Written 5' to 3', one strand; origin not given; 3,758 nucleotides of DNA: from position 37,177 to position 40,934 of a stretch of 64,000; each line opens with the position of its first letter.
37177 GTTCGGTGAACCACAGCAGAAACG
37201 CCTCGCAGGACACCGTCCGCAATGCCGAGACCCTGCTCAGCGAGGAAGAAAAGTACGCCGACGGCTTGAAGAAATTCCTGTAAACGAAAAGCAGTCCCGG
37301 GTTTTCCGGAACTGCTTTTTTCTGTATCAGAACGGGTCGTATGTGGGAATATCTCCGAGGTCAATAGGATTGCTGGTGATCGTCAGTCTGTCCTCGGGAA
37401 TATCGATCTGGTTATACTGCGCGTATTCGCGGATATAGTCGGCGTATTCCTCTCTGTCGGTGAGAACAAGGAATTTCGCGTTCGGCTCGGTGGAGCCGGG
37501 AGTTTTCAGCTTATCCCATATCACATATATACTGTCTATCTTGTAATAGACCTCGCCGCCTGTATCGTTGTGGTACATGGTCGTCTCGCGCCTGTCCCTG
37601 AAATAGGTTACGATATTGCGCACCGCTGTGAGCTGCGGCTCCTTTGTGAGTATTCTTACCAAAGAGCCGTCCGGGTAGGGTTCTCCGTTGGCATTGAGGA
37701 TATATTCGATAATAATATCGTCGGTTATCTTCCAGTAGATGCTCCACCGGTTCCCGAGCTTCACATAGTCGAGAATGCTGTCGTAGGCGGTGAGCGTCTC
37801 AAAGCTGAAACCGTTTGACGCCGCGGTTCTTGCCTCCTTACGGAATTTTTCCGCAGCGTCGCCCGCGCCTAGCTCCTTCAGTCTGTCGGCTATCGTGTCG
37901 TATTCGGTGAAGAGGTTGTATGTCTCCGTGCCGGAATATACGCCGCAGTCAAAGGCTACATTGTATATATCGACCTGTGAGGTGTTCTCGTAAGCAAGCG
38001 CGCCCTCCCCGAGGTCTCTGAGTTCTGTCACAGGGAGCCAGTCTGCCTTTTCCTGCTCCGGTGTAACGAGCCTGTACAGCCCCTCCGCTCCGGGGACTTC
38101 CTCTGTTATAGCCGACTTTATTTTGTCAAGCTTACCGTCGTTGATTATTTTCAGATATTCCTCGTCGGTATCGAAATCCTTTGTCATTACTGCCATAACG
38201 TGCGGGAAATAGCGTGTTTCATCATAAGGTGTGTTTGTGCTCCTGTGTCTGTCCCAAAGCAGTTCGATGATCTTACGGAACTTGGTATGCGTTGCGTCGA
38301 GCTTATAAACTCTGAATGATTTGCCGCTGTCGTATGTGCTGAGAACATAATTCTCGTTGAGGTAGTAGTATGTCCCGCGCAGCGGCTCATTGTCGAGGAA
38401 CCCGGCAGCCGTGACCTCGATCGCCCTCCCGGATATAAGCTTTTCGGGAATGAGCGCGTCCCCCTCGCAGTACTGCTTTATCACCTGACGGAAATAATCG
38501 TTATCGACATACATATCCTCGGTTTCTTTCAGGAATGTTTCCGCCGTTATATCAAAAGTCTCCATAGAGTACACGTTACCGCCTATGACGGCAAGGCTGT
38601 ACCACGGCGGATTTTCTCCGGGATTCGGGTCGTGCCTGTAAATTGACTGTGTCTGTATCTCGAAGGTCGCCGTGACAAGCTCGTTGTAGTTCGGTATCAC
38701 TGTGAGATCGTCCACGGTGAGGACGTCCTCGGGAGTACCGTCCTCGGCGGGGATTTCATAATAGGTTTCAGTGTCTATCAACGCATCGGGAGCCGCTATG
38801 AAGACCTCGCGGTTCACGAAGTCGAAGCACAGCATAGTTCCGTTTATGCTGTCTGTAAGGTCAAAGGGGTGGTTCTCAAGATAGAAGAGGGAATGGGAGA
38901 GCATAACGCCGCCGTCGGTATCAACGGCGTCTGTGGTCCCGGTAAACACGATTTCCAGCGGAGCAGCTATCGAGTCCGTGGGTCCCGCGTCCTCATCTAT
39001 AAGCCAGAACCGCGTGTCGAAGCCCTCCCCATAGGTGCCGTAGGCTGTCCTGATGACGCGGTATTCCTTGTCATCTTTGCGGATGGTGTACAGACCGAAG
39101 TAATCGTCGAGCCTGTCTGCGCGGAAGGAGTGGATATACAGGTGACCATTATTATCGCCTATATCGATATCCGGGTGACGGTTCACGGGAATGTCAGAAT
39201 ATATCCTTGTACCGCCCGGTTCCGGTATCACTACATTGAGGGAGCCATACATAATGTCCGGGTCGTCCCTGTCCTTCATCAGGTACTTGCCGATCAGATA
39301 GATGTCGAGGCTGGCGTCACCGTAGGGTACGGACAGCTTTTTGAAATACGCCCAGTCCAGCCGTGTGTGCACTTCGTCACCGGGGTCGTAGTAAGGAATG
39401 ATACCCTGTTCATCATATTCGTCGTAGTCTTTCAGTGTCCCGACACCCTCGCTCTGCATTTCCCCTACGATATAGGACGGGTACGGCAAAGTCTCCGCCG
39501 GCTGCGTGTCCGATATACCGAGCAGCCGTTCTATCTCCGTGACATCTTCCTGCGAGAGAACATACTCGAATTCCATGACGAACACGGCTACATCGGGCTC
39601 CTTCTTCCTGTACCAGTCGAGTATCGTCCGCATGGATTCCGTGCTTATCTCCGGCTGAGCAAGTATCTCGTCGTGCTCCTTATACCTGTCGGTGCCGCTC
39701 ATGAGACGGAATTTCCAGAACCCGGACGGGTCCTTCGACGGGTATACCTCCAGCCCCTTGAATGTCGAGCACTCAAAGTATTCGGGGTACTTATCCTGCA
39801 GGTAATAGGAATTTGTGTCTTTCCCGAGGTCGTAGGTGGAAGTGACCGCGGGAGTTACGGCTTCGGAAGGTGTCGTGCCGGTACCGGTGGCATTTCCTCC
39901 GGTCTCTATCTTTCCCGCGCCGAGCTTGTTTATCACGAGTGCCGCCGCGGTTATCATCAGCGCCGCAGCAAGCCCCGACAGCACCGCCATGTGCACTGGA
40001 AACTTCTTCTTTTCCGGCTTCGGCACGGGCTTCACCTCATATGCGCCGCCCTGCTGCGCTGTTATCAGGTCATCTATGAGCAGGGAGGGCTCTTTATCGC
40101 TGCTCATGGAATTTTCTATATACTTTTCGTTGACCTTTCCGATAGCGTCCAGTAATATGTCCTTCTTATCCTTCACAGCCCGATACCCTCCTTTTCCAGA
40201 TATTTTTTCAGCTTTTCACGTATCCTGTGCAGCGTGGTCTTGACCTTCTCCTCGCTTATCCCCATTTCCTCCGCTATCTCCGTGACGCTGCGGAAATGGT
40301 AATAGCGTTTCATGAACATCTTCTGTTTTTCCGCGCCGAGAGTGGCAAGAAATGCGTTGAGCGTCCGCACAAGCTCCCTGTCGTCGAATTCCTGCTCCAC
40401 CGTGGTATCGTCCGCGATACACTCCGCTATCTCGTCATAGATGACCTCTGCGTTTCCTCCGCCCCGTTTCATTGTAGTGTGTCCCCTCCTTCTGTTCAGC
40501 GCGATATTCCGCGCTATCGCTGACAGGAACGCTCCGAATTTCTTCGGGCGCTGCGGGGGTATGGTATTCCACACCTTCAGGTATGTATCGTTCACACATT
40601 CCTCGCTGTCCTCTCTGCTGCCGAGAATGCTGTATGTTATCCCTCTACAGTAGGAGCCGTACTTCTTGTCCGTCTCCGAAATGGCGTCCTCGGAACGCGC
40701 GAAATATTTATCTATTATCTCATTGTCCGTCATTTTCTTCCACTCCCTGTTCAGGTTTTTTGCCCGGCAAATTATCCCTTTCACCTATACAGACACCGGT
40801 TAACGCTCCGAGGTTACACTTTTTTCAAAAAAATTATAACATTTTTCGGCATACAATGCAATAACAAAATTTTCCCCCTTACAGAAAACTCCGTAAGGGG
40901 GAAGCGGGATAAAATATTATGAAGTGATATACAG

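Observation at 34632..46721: Array of four ECF sigma / large anti-sigma cassettes in alternating families (A-B-A-B): a candidate modular extracellular sensing bank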

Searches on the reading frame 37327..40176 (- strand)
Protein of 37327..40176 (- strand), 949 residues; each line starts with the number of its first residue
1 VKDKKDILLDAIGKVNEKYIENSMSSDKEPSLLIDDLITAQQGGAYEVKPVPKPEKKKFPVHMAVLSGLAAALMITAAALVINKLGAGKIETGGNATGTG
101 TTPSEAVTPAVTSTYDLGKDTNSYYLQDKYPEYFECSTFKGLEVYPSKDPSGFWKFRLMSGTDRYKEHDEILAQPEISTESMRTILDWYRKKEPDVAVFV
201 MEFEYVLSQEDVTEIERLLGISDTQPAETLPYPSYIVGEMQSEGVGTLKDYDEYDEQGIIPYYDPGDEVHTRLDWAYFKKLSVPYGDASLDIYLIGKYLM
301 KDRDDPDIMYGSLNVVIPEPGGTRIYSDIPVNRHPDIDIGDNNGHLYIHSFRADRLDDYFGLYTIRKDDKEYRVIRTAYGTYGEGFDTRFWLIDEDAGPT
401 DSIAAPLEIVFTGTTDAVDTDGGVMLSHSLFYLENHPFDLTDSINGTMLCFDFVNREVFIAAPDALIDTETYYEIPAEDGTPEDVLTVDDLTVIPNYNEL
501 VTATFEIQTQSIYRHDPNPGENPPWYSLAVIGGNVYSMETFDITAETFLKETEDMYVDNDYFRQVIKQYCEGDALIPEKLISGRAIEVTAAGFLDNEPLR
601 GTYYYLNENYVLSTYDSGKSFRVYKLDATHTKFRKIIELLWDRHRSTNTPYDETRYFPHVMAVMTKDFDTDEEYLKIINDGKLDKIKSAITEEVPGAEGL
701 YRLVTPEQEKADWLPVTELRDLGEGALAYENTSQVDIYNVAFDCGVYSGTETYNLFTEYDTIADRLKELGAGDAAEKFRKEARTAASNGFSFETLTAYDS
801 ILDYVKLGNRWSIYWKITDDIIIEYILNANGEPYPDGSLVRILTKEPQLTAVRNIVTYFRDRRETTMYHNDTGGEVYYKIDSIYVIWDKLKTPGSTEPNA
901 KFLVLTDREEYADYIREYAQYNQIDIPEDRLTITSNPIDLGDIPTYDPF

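Call 4: search_protein_families(library=pfam, proteins=[window:37327-40176:-], max_evalue=0.01)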
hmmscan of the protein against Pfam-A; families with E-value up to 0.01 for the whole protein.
window:37327-40176:- (949 aa): 0 families

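Call 5: search_protein_families(library=ncbifam, proteins=[window:37327-40176:-], max_evalue=0.01)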
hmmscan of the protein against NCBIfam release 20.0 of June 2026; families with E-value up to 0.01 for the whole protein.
window:37327-40176:- (949 aa): 0 families

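Call 13: find_homologous_proteins(query=window:37327-40176:-, region=480-949)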
Query window:37327-40176:-, residues 480-949 (470 aa): 7 proteins with E <= 0.001 among 8000 candidates. Only proteins of 521 to 1661 residues were searched: fused or split forms outside these lengths cannot appear, so this answer is no evidence that the protein stands alone or is whole; lengths 'longer' or 'shorter' looks for them.
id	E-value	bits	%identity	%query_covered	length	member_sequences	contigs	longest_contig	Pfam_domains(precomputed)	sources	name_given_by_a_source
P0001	0.0e+0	1070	100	100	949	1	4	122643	-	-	-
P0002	1.1e-293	992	93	100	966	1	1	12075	-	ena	-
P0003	5.3e-133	462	50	100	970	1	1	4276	-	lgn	-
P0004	4.0e-129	449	51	100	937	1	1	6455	-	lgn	-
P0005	4.0e-110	387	46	96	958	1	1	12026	-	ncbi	-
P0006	1.2e-108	382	46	96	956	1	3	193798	-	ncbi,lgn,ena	-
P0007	7.9e-100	353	44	99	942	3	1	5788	-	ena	-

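Call 14: find_encoding_contigs(protein=P0006, flank=10000, max_places=3)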
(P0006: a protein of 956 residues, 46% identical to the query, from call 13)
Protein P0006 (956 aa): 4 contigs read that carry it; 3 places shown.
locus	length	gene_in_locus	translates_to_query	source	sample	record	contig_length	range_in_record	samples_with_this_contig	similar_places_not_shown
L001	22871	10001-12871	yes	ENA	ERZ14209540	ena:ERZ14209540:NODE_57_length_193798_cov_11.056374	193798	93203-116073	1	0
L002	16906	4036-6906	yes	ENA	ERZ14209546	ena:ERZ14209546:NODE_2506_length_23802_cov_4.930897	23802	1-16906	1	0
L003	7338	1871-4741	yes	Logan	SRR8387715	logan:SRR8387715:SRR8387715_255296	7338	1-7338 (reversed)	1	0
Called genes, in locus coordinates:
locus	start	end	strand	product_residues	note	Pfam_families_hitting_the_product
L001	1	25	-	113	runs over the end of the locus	PF01245:Ribosomal_L19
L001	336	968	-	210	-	PF10105:DUF2344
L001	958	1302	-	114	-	-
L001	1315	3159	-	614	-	PF19864:Radical_SAM_N2, PF04055:Radical_SAM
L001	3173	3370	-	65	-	-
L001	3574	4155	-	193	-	PF02163:Peptidase_M50 (weak)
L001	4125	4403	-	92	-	-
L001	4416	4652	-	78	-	-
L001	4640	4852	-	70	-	-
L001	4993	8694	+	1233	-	PF18072:FGAR-AT_linker, PF00586:AIRS (faint), PF02769:AIRS_C, PF13507:GATase_5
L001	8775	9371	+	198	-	PF04199:Cyclase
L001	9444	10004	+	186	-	PF04542:Sigma70_r2, PF07638:Sigma70_ECF (weak), PF08281:Sigma70_r4_2, PF04545:Sigma70_r4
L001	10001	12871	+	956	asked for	-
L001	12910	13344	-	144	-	-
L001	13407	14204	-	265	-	PF10086:YhfC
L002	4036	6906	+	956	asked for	-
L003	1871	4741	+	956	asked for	-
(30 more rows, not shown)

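Call 17: find_related_loci(query=P0001, collection=genome_contigs, flank=10000)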
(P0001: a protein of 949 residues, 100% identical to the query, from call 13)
Query P0001 (949 aa) in genome_contigs; peptide patterns used: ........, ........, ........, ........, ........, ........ (x = any residue, [..] = any of these).
21 stretches matched a pattern, but none encodes a relative of the query by tblastn (E <= 1e-3).

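Call 21: find_related_loci(query=A2, collection=genome_contigs, flank=10000)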
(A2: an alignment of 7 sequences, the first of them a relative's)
Query A2 (949 aa) in genome_contigs; peptide patterns used: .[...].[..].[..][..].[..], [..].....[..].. (x = any residue, [..] = any of these).
140 stretches matched a pattern; 4 encode a relative of the query (tblastn E <= 1e-3); 4 distinct loci.
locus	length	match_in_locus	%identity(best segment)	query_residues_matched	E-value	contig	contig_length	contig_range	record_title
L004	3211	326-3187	39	1-947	8e-178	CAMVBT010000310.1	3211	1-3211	MAG TPA_asm: uncultured Clostridia bacterium isolate SRR8387714_bin.37_metaWRAP_v1.3_MAG genome assembly, contig: ERZ142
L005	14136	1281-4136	38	8-947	6e-162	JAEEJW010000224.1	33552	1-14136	MAG: Ruminiclostridium sp. isolate Tb.RUG.179 k141_11743041_flag=0_multi=23.0016_len=33552, whole genome shotgun sequenc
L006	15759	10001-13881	46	1-949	9e-115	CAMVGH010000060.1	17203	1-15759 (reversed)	MAG TPA_asm: uncultured Clostridia bacterium isolate SRR8387719_bin.40_metaWRAP_v1.3_MAG genome assembly, contig: ERZ142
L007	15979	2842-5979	28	1-886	6e-43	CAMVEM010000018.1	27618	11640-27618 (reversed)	MAG TPA_asm: uncultured Clostridia bacterium isolate SRR8387718_bin.14_metaWRAP_v1.3_MAG genome assembly, contig: ERZ142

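Call 25: search_protein_families(library=pfam, proteins=[window:37327-40176:-], max_evalue=10)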
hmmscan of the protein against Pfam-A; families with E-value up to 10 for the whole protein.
window:37327-40176:- (949 aa): 0 families

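Call 38: search_protein_representatives(alignment_id=A1)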
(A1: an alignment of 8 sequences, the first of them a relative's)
Query: 8 sequences, 937 profile positions. Proteins with E-value up to 0.001 (for the whole library): 422; up to 1e-10: 157; up to 1e-30: 14. The best 150 are listed.
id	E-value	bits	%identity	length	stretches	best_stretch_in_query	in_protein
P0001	0.0e+00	1457.1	-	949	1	1-937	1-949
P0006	0.0e+00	1388.8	-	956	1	1-936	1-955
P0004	0.0e+00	1339.9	-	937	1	1-937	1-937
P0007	0.0e+00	1319.1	-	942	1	1-937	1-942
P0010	2.3e-169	582.1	-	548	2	1-221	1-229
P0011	6.3e-136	471.4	-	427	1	525-936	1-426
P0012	8.3e-107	375.0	-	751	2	231-907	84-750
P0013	1.3e-84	301.6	-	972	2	229-880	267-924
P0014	2.9e-78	280.6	-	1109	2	240-932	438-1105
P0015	6.5e-72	259.6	-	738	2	237-869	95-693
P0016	4.2e-46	174.2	-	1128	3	490-930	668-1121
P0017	5.4e-42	160.6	-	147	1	794-937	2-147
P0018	3.7e-31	124.7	-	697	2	457-872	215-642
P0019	3.8e-31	124.6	-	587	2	472-856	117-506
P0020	2.1e-29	118.9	-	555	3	114-195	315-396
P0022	1.7e-27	112.6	-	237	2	112-197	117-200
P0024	1.8e-24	102.6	-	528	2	116-198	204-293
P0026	2.7e-21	92.1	-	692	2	117-223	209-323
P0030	4.6e-19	84.7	-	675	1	116-231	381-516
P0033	1.5e-18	83.0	-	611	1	115-216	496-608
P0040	5.0e-17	77.9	-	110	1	121-216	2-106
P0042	5.4e-17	77.8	-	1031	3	114-189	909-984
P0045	8.2e-17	77.2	-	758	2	111-202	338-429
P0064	3.0e-15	72.0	-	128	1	110-202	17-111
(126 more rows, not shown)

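Call 65: predict_structure(alignment_id=A3)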
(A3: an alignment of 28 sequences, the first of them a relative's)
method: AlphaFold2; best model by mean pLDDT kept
length: 949 residues; sequences in the alignment: 28
mean_pLDDT: 78.0   pTM: 0.54
mean pLDDT of the five models: 78.0, 75.5, 75.1, 74.6, 72.5
residues with pLDDT >= 90: 388; 70-90: 316; 50-70: 78; < 50: 167
segments of 3 or more residues with pLDDT < 50: 1-4, 6-8, 15-19, 21-117, 224-242, 466-495, 648-650
pLDDT, mean of each block of 10 residues (from residue 1): 47 49 42 43 35 37 41 44 41 35 35 50 89 88 94 94 80 94 96 91 85 91 49 39 75 89 77 91 88 94 90 92 89 70 64 92 88 91 79 84 88 67 84 75 86 90 55 36 35 46 87 83 91 90 90 78 90 91 81 90 91 91 95 95 66 71 94 94 91 93 94 92 87 79 93 92 96 93 71 89 85 92 89 79 94 92 76 74 90 79 92 84 80 91 74
secondary structure, 60 per line:
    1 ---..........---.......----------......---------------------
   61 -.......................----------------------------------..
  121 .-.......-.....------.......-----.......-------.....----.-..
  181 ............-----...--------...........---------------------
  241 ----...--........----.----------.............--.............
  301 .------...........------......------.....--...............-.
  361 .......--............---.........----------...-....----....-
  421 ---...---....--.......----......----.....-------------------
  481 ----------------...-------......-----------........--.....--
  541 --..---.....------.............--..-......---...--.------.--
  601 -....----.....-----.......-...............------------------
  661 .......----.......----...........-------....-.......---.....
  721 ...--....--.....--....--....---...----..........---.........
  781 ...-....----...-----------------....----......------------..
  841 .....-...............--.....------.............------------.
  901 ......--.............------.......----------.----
elements in order (helices of 4 or more, strands of 3 or more residues): H4-13 H17-23 H34-39 H62-84 H123-129 H131-135 E142-148 E154-160 H168-172 H179-192 E198-200 H209-219 H251-257 E273-285 E288-301 E308-318 E325-330 E337-341 E344-352 H353-358 E360-367 E370-381 E385-393 E404-406 E408-411 E424-426 E430-433 E436-442 E447-452 E457-461 E507-512 H524-527 E528-531 E534-538 H548-552 H559-569 H577-582 E586-588 E602-605 E610-614 E620-626 H628-642 E661-667 E672-678 H683-693 E701-704 H706-712 E716-723 E726-729 H732-736 E739-742 E745-748 E752-754 H759-768 H772-783 H785-788 E793-795 E813-816 E821-826 E839-845 H847-861 E864-868 E875-887 E900-906 H909-921 E931-934

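Call 68: fold_search(model_id=the predicted structure, library=pdb)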
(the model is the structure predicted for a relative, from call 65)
No match with E <= 0.001 here; weaker rows may still be real.
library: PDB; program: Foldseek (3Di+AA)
matches with E <= 10: 500; with E <= 0.001: 0
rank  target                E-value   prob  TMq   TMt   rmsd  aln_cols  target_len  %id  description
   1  7pi3_O                1.3e-03  0.54  0.09  0.18  18.0       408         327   12  PfCyRPA bound to Fab fragments from monoclonal antibodies Cy.003, Cy.004 and Cy.007 (released 2022-02-09)
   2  8cdd_B                3.7e-03  0.38  0.08  0.18  17.3       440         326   10  PfRH5-PfCyRPA-PfRIPR complex from Plasmodium falciparum bound to antibody Cy.003 (released 2023-10-25)
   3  7pi2_D                4.3e-03  0.33  0.09  0.18  19.3       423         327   13  PfCyRPA bound to monoclonal antibody Cy.003 Fab fragment (released 2022-02-09)
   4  5tik_B                5.0e-03  0.44  0.09  0.19  16.5       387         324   13  Structural basis for inhibition of erythrocyte invasion by antibodies to Plasmodium falciparum protein CyRPA (released 2017-03-01)
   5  5tik_C                5.9e-03  0.25  0.08  0.17  19.3       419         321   12  Structural basis for inhibition of erythrocyte invasion by antibodies to Plasmodium falciparum protein CyRPA (released 2017-03-01)
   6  7kzm_D                6.6e-03  0.23  0.09  0.16  25.3       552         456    9  Outer dynein arm bound to doublet microtubules from C. reinhardtii (released 2021-01-20)
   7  7pi3_A                6.6e-03  0.41  0.09  0.19  16.6       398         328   12  PfCyRPA bound to Fab fragments from monoclonal antibodies Cy.003, Cy.004 and Cy.007 (released 2022-02-09)
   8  5tih_A                7.3e-03  0.25  0.09  0.18  18.9       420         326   13  Structural basis for inhibition of erythrocyte invasion by antibodies to Plasmodium falciparum protein CyRPA (released 2017-03-01)
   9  7pi2_A                1.1e-02  0.25  0.08  0.18  18.9       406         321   14  PfCyRPA bound to monoclonal antibody Cy.003 Fab fragment (released 2022-02-09)
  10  7pi2_G                1.1e-02  0.25  0.08  0.18  19.4       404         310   12  PfCyRPA bound to monoclonal antibody Cy.003 Fab fragment (released 2022-02-09)
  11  4r7a_B                1.3e-02  0.10  0.07  0.13  22.6       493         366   11  Crystal Structure of RBBP4 bound to PHF6 peptide (released 2015-01-14)
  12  7kzq_O                1.3e-02  0.15  0.10  0.12  31.2       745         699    8  Structure of the human Fanconi anaemia Core-ID complex (released 2021-03-10)
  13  8fjp_A                1.5e-02  0.16  0.11  0.05  31.0       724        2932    8  Cryo-EM structure of native mosquito salivary gland surface protein 1 (SGS1) (released 2023-03-01)
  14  8wa1_K                1.7e-02  0.87  0.10  0.36  10.0       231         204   11  The cryo-EM structure of the Nicotiana tabacum PEP-PAP-TEC2 (released 2024-03-13)
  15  7pi2_J                1.9e-02  0.23  0.09  0.20  19.2       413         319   13  PfCyRPA bound to monoclonal antibody Cy.003 Fab fragment (released 2022-02-09)
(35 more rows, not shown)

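Call 98: search_protein_families(library=pfam, proteins=[P0020, P0022, P0024, P0026, P0030, P0033, P0040, P0042, P0045, P0064], max_evalue=0.001)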
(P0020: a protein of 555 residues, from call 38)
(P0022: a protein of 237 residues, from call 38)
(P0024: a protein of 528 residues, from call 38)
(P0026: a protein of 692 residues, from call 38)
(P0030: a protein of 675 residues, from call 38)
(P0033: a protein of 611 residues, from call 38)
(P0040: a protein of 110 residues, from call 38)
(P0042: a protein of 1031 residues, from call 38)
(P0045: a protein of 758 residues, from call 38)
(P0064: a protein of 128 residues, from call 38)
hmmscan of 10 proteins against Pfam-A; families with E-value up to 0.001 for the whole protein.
P0020 (555 aa): 0 families

P0022 (237 aa): 0 families

P0024 (528 aa): 2 families
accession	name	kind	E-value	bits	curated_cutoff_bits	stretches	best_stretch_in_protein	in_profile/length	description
PF00404.24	Dockerin_1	-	6.1e-08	33.2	22.9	1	41-95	2-56/57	Dockerin type I domain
PF16800.11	Endopep_inhib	-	7.7e-05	23.1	29.9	0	254-311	6-59/150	IseA DL-endopeptidase inhibitor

P0026 (692 aa): 0 families

P0030 (675 aa): 1 family
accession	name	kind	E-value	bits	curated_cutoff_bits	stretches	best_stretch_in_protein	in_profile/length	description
PF05569.17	Peptidase_M56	-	7.4e-40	137.4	31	1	1-241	36-295/296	BlaR1 peptidase M56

P0033 (611 aa): 1 family
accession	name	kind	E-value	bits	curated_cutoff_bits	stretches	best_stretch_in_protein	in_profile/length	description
PF05569.17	Peptidase_M56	-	4e-49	167.8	31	1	7-280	2-295/296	BlaR1 peptidase M56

P0040 (110 aa): 0 families

P0042 (1031 aa): 1 family
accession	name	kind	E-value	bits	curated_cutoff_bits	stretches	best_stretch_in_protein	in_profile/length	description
PF05569.17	Peptidase_M56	-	9.3e-49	166.6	31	1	7-279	2-294/296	BlaR1 peptidase M56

P0045 (758 aa): 1 family
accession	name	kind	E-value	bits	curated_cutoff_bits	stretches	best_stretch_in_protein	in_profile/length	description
PF00404.24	Dockerin_1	-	1.1e-08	35.6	22.9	1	273-327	2-56/57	Dockerin type I domain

P0064 (128 aa): 0 families

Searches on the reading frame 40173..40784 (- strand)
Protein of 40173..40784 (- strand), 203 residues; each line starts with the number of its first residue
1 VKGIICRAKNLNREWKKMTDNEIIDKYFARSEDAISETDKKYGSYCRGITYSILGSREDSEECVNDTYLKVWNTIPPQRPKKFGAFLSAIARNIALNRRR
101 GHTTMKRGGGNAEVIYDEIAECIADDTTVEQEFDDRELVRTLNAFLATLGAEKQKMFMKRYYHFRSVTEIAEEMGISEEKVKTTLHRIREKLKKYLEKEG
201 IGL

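Call 4: search_protein_families(library=pfam, proteins=[window:40173-40784:-], max_evalue=0.01)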
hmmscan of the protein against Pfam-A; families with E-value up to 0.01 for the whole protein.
window:40173-40784:- (203 aa): 9 families
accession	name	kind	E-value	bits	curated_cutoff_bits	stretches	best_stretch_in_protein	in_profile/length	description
PF04542.20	Sigma70_r2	-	7.9e-10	38.8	24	1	42-102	5-68/71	Sigma-70 region 2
PF08281.18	Sigma70_r4_2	-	2.6e-09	37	25.7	1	144-192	6-54/54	Sigma-70, region 4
PF07638.17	Sigma70_ECF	-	3.2e-09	37.4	21.1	1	81-196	73-183/185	ECF sigma factor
PF04545.22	Sigma70_r4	-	7.7e-09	35.4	24.1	1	146-194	2-50/50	Sigma-70, region 4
PF04297.20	UPF0122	-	7e-06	26.7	22.7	1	139-198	7-67/101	Putative helix-turn-helix protein, YlxM / p13 like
PF00196.25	GerE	-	0.00081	19.4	23.5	1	166-193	19-46/57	Bacterial regulatory proteins, luxR family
PF04539.22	Sigma70_r3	-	0.00094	19.7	25.3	1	166-189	22-45/78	Sigma-70 region 3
PF23737.1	HTH_71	-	0.004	17.5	27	1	161-191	15-45/50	HTH 3-helical bundle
PF04967.18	HTH_10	-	0.0087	16.3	23.1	0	166-192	25-51/53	HTH DNA binding domain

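Call 5: search_protein_families(library=ncbifam, proteins=[window:40173-40784:-], max_evalue=0.01)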
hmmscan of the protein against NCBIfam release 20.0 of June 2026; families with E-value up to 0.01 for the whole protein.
window:40173-40784:- (203 aa): 96 families (the best 25 are shown)
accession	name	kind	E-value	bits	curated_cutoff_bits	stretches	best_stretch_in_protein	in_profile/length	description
TIGR02937.1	sigma70-ECF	superfamily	1.5e-25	89.7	42.9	1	40-196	8-165/165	sigma-70 family RNA polymerase sigma factor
TIGR02989.1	Sig-70_gvs1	subfamily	8.5e-20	71.3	124.55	1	46-193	14-155/158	RNA polymerase sigma-70 factor, Rhodopirellula/Verrucomicrobium family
TIGR02985.1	Sig70_bacteroi1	subfamily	2.2e-19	70.3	126.4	1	41-196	9-162/162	RNA polymerase sigma-70 factor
NF008888.0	PRK11922.1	equivalog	4.6e-18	65.7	204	1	14-199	11-199/231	RNA polymerase sigma factor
NF058625.1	sigma_PG0214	equivalog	4.1e-17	62.4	130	1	50-198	21-163/170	GFO_1088 family ECF-type sigma factor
NF009171.0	PRK12518.1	equivalog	9.5e-15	54.9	208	1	13-201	7-189/191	RNA polymerase sigma factor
NF007220.0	PRK09639.1-5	equivalog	1.1e-13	51.4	260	1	53-199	23-167/181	RNA polymerase sigma factor SigX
NF007223.0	PRK09641.1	equivalog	4e-13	49.6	209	1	32-198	17-186/187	RNA polymerase sigma factor SigW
NF009166.1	PRK12513.1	equivalog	4.5e-13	49.4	206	1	52-199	41-189/193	RNA polymerase sigma factor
NF009168.0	PRK12515.1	subfamily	5.2e-13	48.9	236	1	55-201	44-184/189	RNA polymerase sigma factor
NF004113.0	PRK05602.1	equivalog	7.7e-13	48.5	208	1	10-200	22-205/211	RNA polymerase sigma factor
NF009172.0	PRK12519.1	subfamily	2.5e-12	46.8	222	1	9-197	5-190/194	RNA polymerase sigma factor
TIGR02950.1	SigM_subfam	subfamily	3.1e-12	46.6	147.95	1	50-196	17-158/159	RNA polymerase sigma factor, SigM family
TIGR02983.1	SigE-fam_strep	subfamily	5.8e-12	45.8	141.55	1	48-198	21-160/162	SigE family RNA polymerase sigma factor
NF007227.0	PRK09645.1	subfamily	2.8e-11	43.7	202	1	53-200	33-174/177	sigma-70 family RNA polymerase sigma factor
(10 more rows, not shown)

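Call 54: search_solved_structures(query=window:40173-40733:-, max_evalue=0.00001)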
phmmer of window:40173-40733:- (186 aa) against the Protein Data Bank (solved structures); distinct sequences matched with E-value up to 0.00001: 5.
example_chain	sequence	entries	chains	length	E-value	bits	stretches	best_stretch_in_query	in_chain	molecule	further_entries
9m9d_F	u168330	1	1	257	8e-09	38.9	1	28-180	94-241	ECF RNA polymerase sigma factor SigE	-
9m9e_F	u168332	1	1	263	8.5e-09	38.8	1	28-180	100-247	ECF RNA polymerase sigma factor SigE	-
9m98_F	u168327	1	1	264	8.5e-09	38.8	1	28-180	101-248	ECF RNA polymerase sigma factor SigE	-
5wuq_A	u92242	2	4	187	3e-07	33.8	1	15-179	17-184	ECF RNA polymerase sigma factor SigW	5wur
6dv9_F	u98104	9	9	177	6.2e-07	32.8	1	36-183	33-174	ECF RNA polymerase sigma factor SigL | RNA polymerase sigma factor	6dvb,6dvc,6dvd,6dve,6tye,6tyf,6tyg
